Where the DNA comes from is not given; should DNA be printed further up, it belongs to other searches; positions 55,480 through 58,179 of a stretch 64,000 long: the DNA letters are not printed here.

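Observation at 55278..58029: Membrane-anchored AAA+ ATPase co-transcribed with a Nif11-type leader peptide: candidate undescribed peptide-handling module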

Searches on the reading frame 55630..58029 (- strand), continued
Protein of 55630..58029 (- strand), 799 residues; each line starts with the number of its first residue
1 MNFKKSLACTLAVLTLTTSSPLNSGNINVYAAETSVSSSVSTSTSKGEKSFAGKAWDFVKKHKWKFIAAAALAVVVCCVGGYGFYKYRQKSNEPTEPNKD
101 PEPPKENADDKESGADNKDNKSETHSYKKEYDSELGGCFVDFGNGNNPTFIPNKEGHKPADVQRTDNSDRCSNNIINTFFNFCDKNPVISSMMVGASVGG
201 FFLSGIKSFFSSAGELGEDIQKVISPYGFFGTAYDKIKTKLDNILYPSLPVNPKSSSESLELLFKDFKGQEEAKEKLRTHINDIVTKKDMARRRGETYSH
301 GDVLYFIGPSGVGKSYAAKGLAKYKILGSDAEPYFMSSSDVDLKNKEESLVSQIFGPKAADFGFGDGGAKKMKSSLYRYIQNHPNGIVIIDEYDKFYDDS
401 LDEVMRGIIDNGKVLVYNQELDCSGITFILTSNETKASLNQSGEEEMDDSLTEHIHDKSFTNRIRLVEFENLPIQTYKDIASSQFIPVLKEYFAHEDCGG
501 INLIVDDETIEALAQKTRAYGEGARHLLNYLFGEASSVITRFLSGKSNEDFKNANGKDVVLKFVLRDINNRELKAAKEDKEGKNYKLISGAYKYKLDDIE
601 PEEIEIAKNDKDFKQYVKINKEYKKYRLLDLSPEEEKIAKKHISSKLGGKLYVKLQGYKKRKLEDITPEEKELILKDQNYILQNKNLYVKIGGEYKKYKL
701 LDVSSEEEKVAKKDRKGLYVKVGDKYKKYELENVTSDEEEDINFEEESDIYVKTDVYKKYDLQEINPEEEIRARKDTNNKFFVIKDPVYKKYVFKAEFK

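Call 20: search_protein_families(library=ncbifam, proteins=[P0008, P0020, P0021, P0027, P0036, P0048, P0049, P0060, P0071, P0072], max_evalue=1)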
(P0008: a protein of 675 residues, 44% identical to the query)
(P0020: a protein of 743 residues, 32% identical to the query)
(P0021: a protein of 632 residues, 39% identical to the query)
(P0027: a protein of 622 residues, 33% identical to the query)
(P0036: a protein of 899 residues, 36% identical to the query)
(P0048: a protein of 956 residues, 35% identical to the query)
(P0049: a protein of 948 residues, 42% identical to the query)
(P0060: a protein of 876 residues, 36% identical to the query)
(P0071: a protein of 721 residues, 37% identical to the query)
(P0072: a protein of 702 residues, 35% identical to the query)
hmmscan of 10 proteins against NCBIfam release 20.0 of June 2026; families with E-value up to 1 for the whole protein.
P0008 (675 aa): 13 families
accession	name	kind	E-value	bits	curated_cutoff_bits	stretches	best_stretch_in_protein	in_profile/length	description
TIGR03345.1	VI_ClpV1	equivalog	8.6e-20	70.6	884.95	1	336-613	567-834/852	type VI secretion system ATPase TssH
TIGR02639.1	ClpA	equivalog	2.9e-18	65.5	993.15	1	335-616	457-722/734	ATP-dependent Clp protease ATP-binding subunit ClpA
TIGR03346.1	chaperone_ClpB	equivalog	3.7e-14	52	1232.1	1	366-616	590-832/853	ATP-dependent chaperone ClpB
NF008118.0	PRK10865.1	equivalog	1.5e-10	39.6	1417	1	370-612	597-831/857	ATP-dependent chaperone ClpB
NF033607.0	disagg_AAA_ClpG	exception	3.4e-08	31.9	1900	1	358-638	611-880/932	AAA family protein disaggregase ClpG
NF033606.1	heat_AAA_ClpK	exception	7.9e-07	27.3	1900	1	361-611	635-880/949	heat shock survival AAA family ATPase ClpK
NF003745.1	PRK05342.1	equivalog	4.4e-06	25.8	359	2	531-599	300-369/418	ATP-dependent Clp protease ATP-binding subunit ClpX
TIGR03499.1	FlhF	equivalog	3.6e-05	23.9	174.15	1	330-397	160-224/286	flagellar biosynthesis GTPase FlhF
TIGR00382.1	clpX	equivalog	0.0007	18.7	370.75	1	530-598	305-374/414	ATP-dependent protease ATP-binding subunit ClpX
NF047795.1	TransRegDagR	equivalog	0.0042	15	1400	1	375-486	140-246/938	transcriptional regulator DagR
TIGR03420.1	DnaA_homol_Hda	equivalog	0.019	14.5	194.8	1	368-406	35-73/226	DnaA regulatory inactivator Hda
NF038214.1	IS21_help_AAA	equivalog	0.033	13.9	200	1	372-394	91-113/232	IS21-like element helper ATPase IstB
NF040713.1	ZapE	equivalog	0.039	13.2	140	1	334-389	11-70/344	cell division protein ZapE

P0020 (743 aa): 10 families
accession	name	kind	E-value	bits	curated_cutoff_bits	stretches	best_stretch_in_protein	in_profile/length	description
TIGR03345.1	VI_ClpV1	equivalog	2.1e-16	59.4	884.95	1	287-610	537-835/852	type VI secretion system ATPase TssH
TIGR02639.1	ClpA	equivalog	1.3e-09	36.9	993.15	1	316-602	455-710/734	ATP-dependent Clp protease ATP-binding subunit ClpA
TIGR03346.1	chaperone_ClpB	equivalog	6.6e-08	31.4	1232.1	1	288-555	537-778/853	ATP-dependent chaperone ClpB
TIGR01241.2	FtsH_fam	equivalog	0.00034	19.5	600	1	294-375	139-216/598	ATP-dependent zinc metalloprotease FtsH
NF008263.0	PRK11034.1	equivalog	0.00064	17.7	1350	1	438-600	549-709/758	ATP-dependent Clp protease ATP-binding subunit ClpA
TIGR00382.1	clpX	equivalog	0.00087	18.4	370.75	1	314-377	74-140/414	ATP-dependent protease ATP-binding subunit ClpX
NF003745.1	PRK05342.1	equivalog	0.0018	17.2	359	1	311-377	64-132/418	ATP-dependent Clp protease ATP-binding subunit ClpX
NF008004.0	PRK10733.1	equivalog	0.0024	15.9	1008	1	311-376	145-207/644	ATP-dependent zinc metalloprotease FtsH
NF003069.1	PRK03992.1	subfamily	0.086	12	500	1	294-376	107-187/379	proteasome-activating nucleotidase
TIGR03499.1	FlhF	equivalog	0.28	11.1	174.15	0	316-368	160-212/286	flagellar biosynthesis GTPase FlhF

P0021 (632 aa): 22 families
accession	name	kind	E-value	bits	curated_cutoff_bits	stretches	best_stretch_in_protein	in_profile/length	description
TIGR03345.1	VI_ClpV1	equivalog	2.1e-16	59.4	884.95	1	301-583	559-823/852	type VI secretion system ATPase TssH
TIGR02639.1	ClpA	equivalog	1.1e-12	47.1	993.15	1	298-583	446-707/734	ATP-dependent Clp protease ATP-binding subunit ClpA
TIGR03346.1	chaperone_ClpB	equivalog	1.3e-09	37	1232.1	1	304-579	561-814/853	ATP-dependent chaperone ClpB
NF003745.1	PRK05342.1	equivalog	1.3e-07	30.8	359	1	294-367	57-132/418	ATP-dependent Clp protease ATP-binding subunit ClpX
TIGR00382.1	clpX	equivalog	3.5e-06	26.3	370.75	1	299-377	69-151/414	ATP-dependent protease ATP-binding subunit ClpX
TIGR03499.1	FlhF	equivalog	2.8e-05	24.3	174.15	1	282-377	140-232/286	flagellar biosynthesis GTPase FlhF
NF003069.1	PRK03992.1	subfamily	0.00038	19.7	500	1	293-367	116-188/379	proteasome-activating nucleotidase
TIGR01242.2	TIGR01242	subfamily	0.00086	18.4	500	1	294-367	100-171/362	proteasome-activating nucleotidase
TIGR00390.1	hslU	equivalog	0.00093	18.2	362.45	1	303-367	7-70/441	ATP-dependent protease ATPase subunit HslU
NF040713.1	ZapE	equivalog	0.0041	16.4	140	1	287-363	4-71/344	cell division protein ZapE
NF038214.1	IS21_help_AAA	equivalog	0.0054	16.4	200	1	293-377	38-123/232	IS21-like element helper ATPase IstB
TIGR01243.1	CDC48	subfamily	0.017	13.4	802.65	1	309-366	454-509/733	CDC48 family AAA ATPase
NF005304.0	PRK06835.1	equivalog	0.022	13.9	215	1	315-372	160-210/330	ATP-binding protein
NF047795.1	TransRegDagR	equivalog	0.022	12.6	1400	1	282-402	75-196/938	transcriptional regulator DagR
TIGR01241.2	FtsH_fam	equivalog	0.026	13.3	600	1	304-366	158-217/598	ATP-dependent zinc metalloprotease FtsH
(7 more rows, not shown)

P0027 (622 aa): 21 families
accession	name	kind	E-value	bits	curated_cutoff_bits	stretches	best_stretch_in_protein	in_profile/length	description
TIGR03345.1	VI_ClpV1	equivalog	1.6e-19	69.7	884.95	1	294-595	563-843/852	type VI secretion system ATPase TssH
TIGR02639.1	ClpA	equivalog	5.8e-18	64.5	993.15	1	291-578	450-709/734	ATP-dependent Clp protease ATP-binding subunit ClpA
TIGR03346.1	chaperone_ClpB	equivalog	4.7e-15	55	1232.1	1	295-596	563-839/853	ATP-dependent chaperone ClpB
NF008118.0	PRK10865.1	equivalog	3.9e-11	41.6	1417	1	295-574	566-819/857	ATP-dependent chaperone ClpB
NF033606.1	heat_AAA_ClpK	exception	1.9e-09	36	1900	1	295-575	611-870/949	heat shock survival AAA family ATPase ClpK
NF033607.0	disagg_AAA_ClpG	exception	3.9e-09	35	1900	1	335-574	624-847/932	AAA family protein disaggregase ClpG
TIGR00382.1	clpX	equivalog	6.2e-08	32.1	370.75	2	291-356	71-140/414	ATP-dependent protease ATP-binding subunit ClpX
NF003745.1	PRK05342.1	equivalog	2e-07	30.2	359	2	291-356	65-132/418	ATP-dependent Clp protease ATP-binding subunit ClpX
TIGR03499.1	FlhF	equivalog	5e-05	23.4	174.15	1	156-347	57-212/286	flagellar biosynthesis GTPase FlhF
TIGR01241.2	FtsH_fam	equivalog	0.0012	17.7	600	1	292-354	157-216/598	ATP-dependent zinc metalloprotease FtsH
TIGR00763.1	lon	equivalog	0.0014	17.2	608.05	1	328-355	348-375/795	endopeptidase La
NF058603.1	SCO2097_fam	equivalog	0.0016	18.7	110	1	135-185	65-114/129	SCO2097 family morphological protein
TIGR00390.1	hslU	equivalog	0.0018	17.3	362.45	1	512-593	328-414/441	ATP-dependent protease ATPase subunit HslU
TIGR02830.1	spore_III_AG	equivalog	0.0057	16.1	147.7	1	132-199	4-68/186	stage III sporulation protein AG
NF003013.0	PRK03846.1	subfamily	0.011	15.4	163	1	318-355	13-50/202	adenylyl-sulfate kinase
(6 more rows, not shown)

P0036 (899 aa): 4 families
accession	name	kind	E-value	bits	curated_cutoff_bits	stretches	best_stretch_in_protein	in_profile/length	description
TIGR03345.1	VI_ClpV1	equivalog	1e-13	50.5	884.95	1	362-672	535-827/852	type VI secretion system ATPase TssH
TIGR03346.1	chaperone_ClpB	equivalog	9.8e-09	34.1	1232.1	1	363-626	535-779/853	ATP-dependent chaperone ClpB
TIGR02639.1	ClpA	equivalog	9.1e-08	30.8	993.15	1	506-664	547-702/734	ATP-dependent Clp protease ATP-binding subunit ClpA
NF008118.0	PRK10865.1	equivalog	1.7e-06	26.3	1417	1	363-654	538-806/857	ATP-dependent chaperone ClpB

P0048 (956 aa): 6 families
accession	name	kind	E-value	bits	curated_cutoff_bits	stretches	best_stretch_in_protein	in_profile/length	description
TIGR03345.1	VI_ClpV1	equivalog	4.8e-18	64.8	884.95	1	380-691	540-840/852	type VI secretion system ATPase TssH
NF008118.0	PRK10865.1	equivalog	1.2e-11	43.3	1417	1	397-672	557-818/857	ATP-dependent chaperone ClpB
NF033607.0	disagg_AAA_ClpG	exception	3e-08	32.1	1900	1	389-672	570-846/932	AAA family protein disaggregase ClpG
TIGR03499.1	FlhF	equivalog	0.0009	19.3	174.15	1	275-458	64-212/286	flagellar biosynthesis GTPase FlhF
NF038214.1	IS21_help_AAA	equivalog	0.012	15.2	200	1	372-483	25-129/232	IS21-like element helper ATPase IstB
NF011015.0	PRK14443.1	equivalog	0.18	12.4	131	0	254-305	19-70/93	acylphosphatase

P0049 (948 aa): 16 families
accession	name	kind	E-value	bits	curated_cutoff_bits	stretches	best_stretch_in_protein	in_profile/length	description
TIGR03345.1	VI_ClpV1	equivalog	5.8e-14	51.3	884.95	1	358-650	562-832/852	type VI secretion system ATPase TssH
TIGR03346.1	chaperone_ClpB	equivalog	1.4e-08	33.6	1232.1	1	360-639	563-815/853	ATP-dependent chaperone ClpB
TIGR00390.1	hslU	equivalog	1.5e-07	30.7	362.45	2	357-420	7-69/441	ATP-dependent protease ATPase subunit HslU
TIGR00990.1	3a0801s09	subfamily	7e-06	24.9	757.25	1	103-248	4-144/615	mitochondrial import receptor subunit TOM70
TIGR02639.1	ClpA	equivalog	1e-05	24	993.15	1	359-597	454-666/734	ATP-dependent Clp protease ATP-binding subunit ClpA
NF003069.1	PRK03992.1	subfamily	1.6e-05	24.3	500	1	351-420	120-187/379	proteasome-activating nucleotidase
NF003745.1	PRK05342.1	equivalog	1.8e-05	23.8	359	1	352-421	60-132/418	ATP-dependent Clp protease ATP-binding subunit ClpX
TIGR01242.2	TIGR01242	subfamily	0.00013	21.1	500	1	352-420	104-170/362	proteasome-activating nucleotidase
TIGR00382.1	clpX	equivalog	0.00042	19.4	370.75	1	353-421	68-140/414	ATP-dependent protease ATP-binding subunit ClpX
NF038214.1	IS21_help_AAA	equivalog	0.0032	17.2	200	1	399-437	91-128/232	IS21-like element helper ATPase IstB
NF005304.0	PRK06835.1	equivalog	0.0043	16.2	215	1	360-427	148-212/330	ATP-binding protein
TIGR03499.1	FlhF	equivalog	0.01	15.9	174.15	1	357-421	157-221/286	flagellar biosynthesis GTPase FlhF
NF047795.1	TransRegDagR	equivalog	0.03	12.2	1400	1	401-521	139-247/938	transcriptional regulator DagR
NF009067.0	PRK12402.1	equivalog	0.068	12.1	317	0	378-438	14-77/340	replication factor C small subunit 2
NF006616.1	PRK09183.1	subfamily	0.087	12.1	300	1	402-438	104-139/253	IS21-like element helper ATPase IstB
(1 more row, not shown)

P0060 (876 aa): 13 families
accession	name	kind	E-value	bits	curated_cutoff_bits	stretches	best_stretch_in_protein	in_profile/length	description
TIGR03345.1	VI_ClpV1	equivalog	2.3e-17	62.6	884.95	1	456-761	563-844/852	type VI secretion system ATPase TssH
TIGR03346.1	chaperone_ClpB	equivalog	1.2e-12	47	1232.1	1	455-761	561-839/853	ATP-dependent chaperone ClpB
TIGR02639.1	ClpA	equivalog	6.9e-11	41.1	993.15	1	456-744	454-710/734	ATP-dependent Clp protease ATP-binding subunit ClpA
NF033606.1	heat_AAA_ClpK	exception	4.1e-09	34.9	1900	1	457-812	611-938/949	heat shock survival AAA family ATPase ClpK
NF003745.1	PRK05342.1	equivalog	1.7e-07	30.5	359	1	455-517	67-131/418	ATP-dependent Clp protease ATP-binding subunit ClpX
TIGR00382.1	clpX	equivalog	1.8e-07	30.5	370.75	1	434-517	55-139/414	ATP-dependent protease ATP-binding subunit ClpX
NF008118.0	PRK10865.1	equivalog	3e-07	28.7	1417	1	457-738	566-818/857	ATP-dependent chaperone ClpB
NF033607.0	disagg_AAA_ClpG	exception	8.7e-07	27.2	1900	1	497-759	624-868/932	AAA family protein disaggregase ClpG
NF008004.0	PRK10733.1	equivalog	0.00042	18.4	1008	1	456-534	149-220/644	ATP-dependent zinc metalloprotease FtsH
NF005304.0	PRK06835.1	equivalog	0.0036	16.5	215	1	450-534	140-221/330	ATP-binding protein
NF038214.1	IS21_help_AAA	equivalog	0.011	15.4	200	1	493-534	88-128/232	IS21-like element helper ATPase IstB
NF040713.1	ZapE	equivalog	0.051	12.8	140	1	462-512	15-69/344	cell division protein ZapE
TIGR00763.1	lon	equivalog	0.17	10.3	608.05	1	494-517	352-375/795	endopeptidase La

P0071 (721 aa): 8 families
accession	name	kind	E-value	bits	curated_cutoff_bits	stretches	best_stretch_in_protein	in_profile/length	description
TIGR03345.1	VI_ClpV1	equivalog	1.6e-10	40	884.95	1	535-680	691-833/852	type VI secretion system ATPase TssH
NF008457.0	PRK11331.1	equivalog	0.0014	17.5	637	1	408-519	174-285/459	5-methylcytosine-specific restriction enzyme subunit McrB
TIGR03499.1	FlhF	equivalog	0.0045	17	174.15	1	356-451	131-221/286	flagellar biosynthesis GTPase FlhF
NF004047.0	PRK05564.1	equivalog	0.0052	15.8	282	1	419-473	17-72/313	DNA polymerase III subunit delta'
NF004310.0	PRK05707.1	equivalog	0.0089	15.5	280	1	418-454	12-48/328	DNA polymerase III subunit delta'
TIGR00678.1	holB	equivalog_domain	0.043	13.4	180.6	1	423-481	9-65/188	DNA polymerase III subunit delta'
TIGR02880.1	cbbX_cfxQ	equivalog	0.064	12.5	459.25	1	375-451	5-81/284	CbbX protein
NF038208.1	garosamine_AAA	equivalog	0.083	12.6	170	1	430-454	2-26/167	Gar/GrdA family gentamicin resistance ATP-binding protein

P0072 (702 aa): 20 families
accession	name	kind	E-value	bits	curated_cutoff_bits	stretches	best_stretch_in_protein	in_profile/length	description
TIGR03345.1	VI_ClpV1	equivalog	8.1e-09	34.3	884.95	2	479-618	701-836/852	type VI secretion system ATPase TssH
NF003745.1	PRK05342.1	equivalog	3.2e-07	29.6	359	1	309-389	51-134/418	ATP-dependent Clp protease ATP-binding subunit ClpX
TIGR00382.1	clpX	equivalog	1.3e-06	27.6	370.75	1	312-389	61-142/414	ATP-dependent protease ATP-binding subunit ClpX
TIGR03346.1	chaperone_ClpB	equivalog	2.3e-05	23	1232.1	1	315-615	551-828/853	ATP-dependent chaperone ClpB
TIGR03499.1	FlhF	equivalog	7.2e-05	22.9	174.15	1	201-381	65-215/286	flagellar biosynthesis GTPase FlhF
NF033607.0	disagg_AAA_ClpG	exception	0.0002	19.4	1900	1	313-629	576-872/932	AAA family protein disaggregase ClpG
NF033606.1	heat_AAA_ClpK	exception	0.0018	16.2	1900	1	313-388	597-667/949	heat shock survival AAA family ATPase ClpK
TIGR03922.1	T7SS_EccA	equivalog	0.0036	15.9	466.65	1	316-388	261-336/557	type VII secretion AAA-ATPase EccA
NF005846.3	PRK07764.1-6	equivalog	0.007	15.5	625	1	351-389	22-59/628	DNA polymerase III subunit gamma and tau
NF005844.0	PRK07764.1-3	equivalog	0.013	14.3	964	1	367-389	38-60/841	DNA polymerase III subunit gamma and tau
NF005848.0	PRK07764.2-4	equivalog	0.013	14.1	1259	1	347-391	23-66/827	DNA polymerase III subunit gamma and tau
NF005115.0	PRK06547.1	equivalog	0.015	14.7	173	1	360-396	11-47/172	hypothetical protein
NF011513.0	PRK14952.1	equivalog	0.018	14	737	1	366-390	37-61/596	DNA polymerase III subunits gamma/tau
NF042959.1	IteA_antiphage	equivalog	0.027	13.6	510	1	334-389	97-150/367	anti-phage ATPase IteA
NF005255.0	PRK06762.2-2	equivalog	0.033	14.1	140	1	364-391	3-30/163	hypothetical protein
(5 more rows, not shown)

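Call 22: find_related_loci(query=A2, collection=genome_contigs, flank=10000)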
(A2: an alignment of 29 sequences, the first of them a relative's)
Query A2 (799 aa) in genome_contigs; peptide patterns used: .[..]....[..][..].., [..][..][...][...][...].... (x = any residue, [..] = any of these).
600 stretches matched a pattern (row limit reached: there are more); 3 encode a relative of the query (tblastn E <= 1e-3); 3 distinct loci.
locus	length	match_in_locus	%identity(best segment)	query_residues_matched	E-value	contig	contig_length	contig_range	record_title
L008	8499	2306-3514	32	148-542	4e-52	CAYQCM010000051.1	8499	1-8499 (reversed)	MAG TPA_asm: uncultured Eubacteriales bacterium isolate SRP141132_co3_290 genome assembly, contig: NODE_8129_length_8499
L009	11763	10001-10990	33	200-531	5e-42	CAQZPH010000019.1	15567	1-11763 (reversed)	MAG TPA_asm: uncultured Eubacteriales bacterium isolate MGBC114910 genome assembly, contig: MGBC114910.19, whole genome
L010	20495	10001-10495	27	306-464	3e-10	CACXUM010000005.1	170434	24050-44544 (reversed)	MAG: uncultured Bacteroidia bacterium isolate RUG11609 genome assembly, contig: RUG11609_asm_5, whole genome shotgun seq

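Call 23: find_encoding_contigs(protein=P0019, flank=10000, max_places=3)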
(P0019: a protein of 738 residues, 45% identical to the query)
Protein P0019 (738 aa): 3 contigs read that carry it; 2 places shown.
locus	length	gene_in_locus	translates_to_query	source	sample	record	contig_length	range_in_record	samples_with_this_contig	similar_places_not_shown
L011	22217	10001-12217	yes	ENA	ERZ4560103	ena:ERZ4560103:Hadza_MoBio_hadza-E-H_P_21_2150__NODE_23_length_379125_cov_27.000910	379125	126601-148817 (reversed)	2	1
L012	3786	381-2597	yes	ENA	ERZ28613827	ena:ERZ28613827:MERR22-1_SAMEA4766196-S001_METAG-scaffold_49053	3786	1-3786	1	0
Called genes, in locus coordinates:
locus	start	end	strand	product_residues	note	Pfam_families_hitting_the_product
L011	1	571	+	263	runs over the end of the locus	PF00072:Response_reg, PF08769:Spo0A_C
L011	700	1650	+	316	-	PF00575:S1 (weak)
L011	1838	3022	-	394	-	PF04914:DltD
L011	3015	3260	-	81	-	PF00550:PP-binding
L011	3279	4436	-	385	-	PF03062:MBOAT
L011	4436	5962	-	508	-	PF00501:AMP-binding, PF13193:AMP-binding_C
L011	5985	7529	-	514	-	PF01938:TRAM, PF05958:tRNA_U5-meth_tr, PF02475:TRM5-TYW2_MTfase (weak), PF03602:Cons_hypoth95 (weak), PF05175:MTS, PF09445:Methyltransf_15, PF13649:Methyltransf_25 (weak), PF13847:Methyltransf_31, +1 more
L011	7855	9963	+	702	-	PF00004:AAA (weak), PF07724:AAA_2, PF13401:AAA_22 (weak)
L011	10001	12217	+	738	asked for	PF07724:AAA_2 (weak)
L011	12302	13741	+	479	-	-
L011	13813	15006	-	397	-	-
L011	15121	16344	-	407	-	PF00579:tRNA-synt_1b, PF22421:SYY_C-terminal, PF01479:S4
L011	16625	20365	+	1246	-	PF04563:RNA_pol_Rpb2_1, PF04561:RNA_pol_Rpb2_2, PF04565:RNA_pol_Rpb2_3, PF10385:RNA_pol_Rpb2_45, PF00562:RNA_pol_Rpb2_6, PF04560:RNA_pol_Rpb2_7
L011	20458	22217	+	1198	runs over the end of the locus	PF04997:RNA_pol_Rpb1_1, PF00623:RNA_pol_Rpb1_2, PF04983:RNA_pol_Rpb1_3, PF05000:RNA_pol_Rpb1_4, PF04998:RNA_pol_Rpb1_5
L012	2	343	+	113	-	?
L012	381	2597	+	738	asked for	PF07724:AAA_2 (weak)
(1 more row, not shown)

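Call 24: find_encoding_contigs(protein=P0011, flank=10000, max_places=3)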
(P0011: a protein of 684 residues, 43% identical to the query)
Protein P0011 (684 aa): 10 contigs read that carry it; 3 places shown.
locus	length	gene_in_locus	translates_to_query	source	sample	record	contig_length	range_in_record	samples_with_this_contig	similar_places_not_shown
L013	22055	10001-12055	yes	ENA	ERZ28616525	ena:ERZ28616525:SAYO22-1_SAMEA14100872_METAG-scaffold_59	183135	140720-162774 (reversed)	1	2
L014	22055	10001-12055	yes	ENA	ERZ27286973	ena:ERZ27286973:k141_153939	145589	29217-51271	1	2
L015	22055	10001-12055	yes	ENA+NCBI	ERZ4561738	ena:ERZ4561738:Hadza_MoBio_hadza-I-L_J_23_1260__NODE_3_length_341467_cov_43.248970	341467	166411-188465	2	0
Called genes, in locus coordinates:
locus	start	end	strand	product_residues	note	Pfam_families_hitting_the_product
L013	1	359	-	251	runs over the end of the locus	PF24722:DUF7674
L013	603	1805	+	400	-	PF00595:PDZ (weak), PF13180:PDZ_2, PF17820:PDZ_6 (weak), PF05580:Peptidase_S55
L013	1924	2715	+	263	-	PF00072:Response_reg, PF08769:Spo0A_C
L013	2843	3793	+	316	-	PF00575:S1 (weak)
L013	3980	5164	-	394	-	PF04914:DltD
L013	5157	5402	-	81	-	PF00550:PP-binding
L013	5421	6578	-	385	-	PF03062:MBOAT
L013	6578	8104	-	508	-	PF00501:AMP-binding, PF13193:AMP-binding_C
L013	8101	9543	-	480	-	PF01938:TRAM, PF05958:tRNA_U5-meth_tr, PF02475:TRM5-TYW2_MTfase (weak), PF05175:MTS, PF03602:Cons_hypoth95, PF09445:Methyltransf_15, PF13649:Methyltransf_25 (weak), PF13847:Methyltransf_31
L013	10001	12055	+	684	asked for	PF00004:AAA (weak), PF07724:AAA_2, PF13401:AAA_22 (faint)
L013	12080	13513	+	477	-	-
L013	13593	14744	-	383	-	-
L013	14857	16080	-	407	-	PF00579:tRNA-synt_1b, PF22421:SYY_C-terminal, PF01479:S4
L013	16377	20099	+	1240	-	PF04563:RNA_pol_Rpb2_1, PF04561:RNA_pol_Rpb2_2, PF04565:RNA_pol_Rpb2_3, PF10385:RNA_pol_Rpb2_45, PF00562:RNA_pol_Rpb2_6, PF04560:RNA_pol_Rpb2_7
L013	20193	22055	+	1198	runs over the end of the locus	PF04997:RNA_pol_Rpb1_1, PF00623:RNA_pol_Rpb1_2, PF04983:RNA_pol_Rpb1_3, PF05000:RNA_pol_Rpb1_4, PF04998:RNA_pol_Rpb1_5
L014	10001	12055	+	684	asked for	PF00004:AAA (weak), PF07724:AAA_2, PF13401:AAA_22 (faint)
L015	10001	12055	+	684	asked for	PF00004:AAA (weak), PF07724:AAA_2, PF13401:AAA_22 (faint)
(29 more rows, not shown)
